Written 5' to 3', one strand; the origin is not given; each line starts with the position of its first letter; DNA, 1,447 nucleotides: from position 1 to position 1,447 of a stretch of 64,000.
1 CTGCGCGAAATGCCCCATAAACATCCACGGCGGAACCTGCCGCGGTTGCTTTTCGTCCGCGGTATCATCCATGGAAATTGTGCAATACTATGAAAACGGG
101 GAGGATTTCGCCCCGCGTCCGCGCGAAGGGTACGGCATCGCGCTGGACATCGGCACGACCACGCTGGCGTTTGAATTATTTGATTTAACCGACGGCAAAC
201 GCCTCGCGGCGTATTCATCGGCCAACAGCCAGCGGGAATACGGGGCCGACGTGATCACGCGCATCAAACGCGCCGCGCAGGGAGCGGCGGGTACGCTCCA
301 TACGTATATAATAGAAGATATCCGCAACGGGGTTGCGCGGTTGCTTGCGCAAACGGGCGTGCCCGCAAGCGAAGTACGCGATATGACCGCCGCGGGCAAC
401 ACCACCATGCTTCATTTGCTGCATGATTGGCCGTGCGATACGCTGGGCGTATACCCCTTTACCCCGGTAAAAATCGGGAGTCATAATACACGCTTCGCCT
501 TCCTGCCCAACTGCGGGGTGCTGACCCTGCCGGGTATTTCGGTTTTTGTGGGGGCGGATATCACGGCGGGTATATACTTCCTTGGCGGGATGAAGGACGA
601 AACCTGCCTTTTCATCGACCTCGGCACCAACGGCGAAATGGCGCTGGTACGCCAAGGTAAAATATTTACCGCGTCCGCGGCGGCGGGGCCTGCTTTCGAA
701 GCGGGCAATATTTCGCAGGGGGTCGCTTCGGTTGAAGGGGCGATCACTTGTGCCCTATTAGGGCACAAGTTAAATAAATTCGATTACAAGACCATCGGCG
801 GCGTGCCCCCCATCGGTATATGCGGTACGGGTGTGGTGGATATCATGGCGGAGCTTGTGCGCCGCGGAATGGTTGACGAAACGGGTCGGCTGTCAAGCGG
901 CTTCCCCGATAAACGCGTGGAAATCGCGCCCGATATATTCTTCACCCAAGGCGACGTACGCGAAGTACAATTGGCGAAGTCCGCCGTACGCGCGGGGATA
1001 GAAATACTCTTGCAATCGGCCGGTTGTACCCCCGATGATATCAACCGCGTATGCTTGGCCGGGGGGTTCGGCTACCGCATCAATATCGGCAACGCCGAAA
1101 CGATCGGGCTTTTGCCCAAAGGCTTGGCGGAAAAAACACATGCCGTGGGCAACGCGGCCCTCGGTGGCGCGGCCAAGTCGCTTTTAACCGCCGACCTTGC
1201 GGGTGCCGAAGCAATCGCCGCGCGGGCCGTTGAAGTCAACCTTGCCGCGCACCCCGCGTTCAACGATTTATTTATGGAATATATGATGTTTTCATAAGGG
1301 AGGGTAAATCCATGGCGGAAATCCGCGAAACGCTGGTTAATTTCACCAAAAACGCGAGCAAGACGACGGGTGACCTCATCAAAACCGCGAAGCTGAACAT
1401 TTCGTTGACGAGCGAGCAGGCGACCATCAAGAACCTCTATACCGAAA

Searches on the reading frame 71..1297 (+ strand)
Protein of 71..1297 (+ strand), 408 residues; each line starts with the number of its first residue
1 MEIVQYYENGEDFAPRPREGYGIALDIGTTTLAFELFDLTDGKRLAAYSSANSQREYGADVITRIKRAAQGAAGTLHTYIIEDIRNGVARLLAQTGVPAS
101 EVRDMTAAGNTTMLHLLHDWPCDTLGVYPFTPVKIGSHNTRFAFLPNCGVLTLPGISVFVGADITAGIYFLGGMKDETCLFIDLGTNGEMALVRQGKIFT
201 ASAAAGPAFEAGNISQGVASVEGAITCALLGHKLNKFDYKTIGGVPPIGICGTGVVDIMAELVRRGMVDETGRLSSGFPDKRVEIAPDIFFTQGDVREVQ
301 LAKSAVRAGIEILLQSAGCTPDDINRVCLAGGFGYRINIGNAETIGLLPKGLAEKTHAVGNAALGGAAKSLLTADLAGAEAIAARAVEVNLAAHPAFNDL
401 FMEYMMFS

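Call 76: search_protein_families(library=ncbifam, proteins=[window:71-1297:+], max_evalue=0.00001)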
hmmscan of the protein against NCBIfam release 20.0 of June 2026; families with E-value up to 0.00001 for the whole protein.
window:71-1297:+ (408 aa): 2 families
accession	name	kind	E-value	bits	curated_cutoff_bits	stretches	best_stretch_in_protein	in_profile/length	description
NF040756.1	corr_regen_AcsV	exception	3.6e-78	263.5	800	1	21-402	210-618/632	corrinoid activation/regeneration protein AcsV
TIGR04270.1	Rama_corrin_act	subfamily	3.3e-38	131.3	500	2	143-226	132-216/534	methylamine methyltransferase corrinoid protein reductive activase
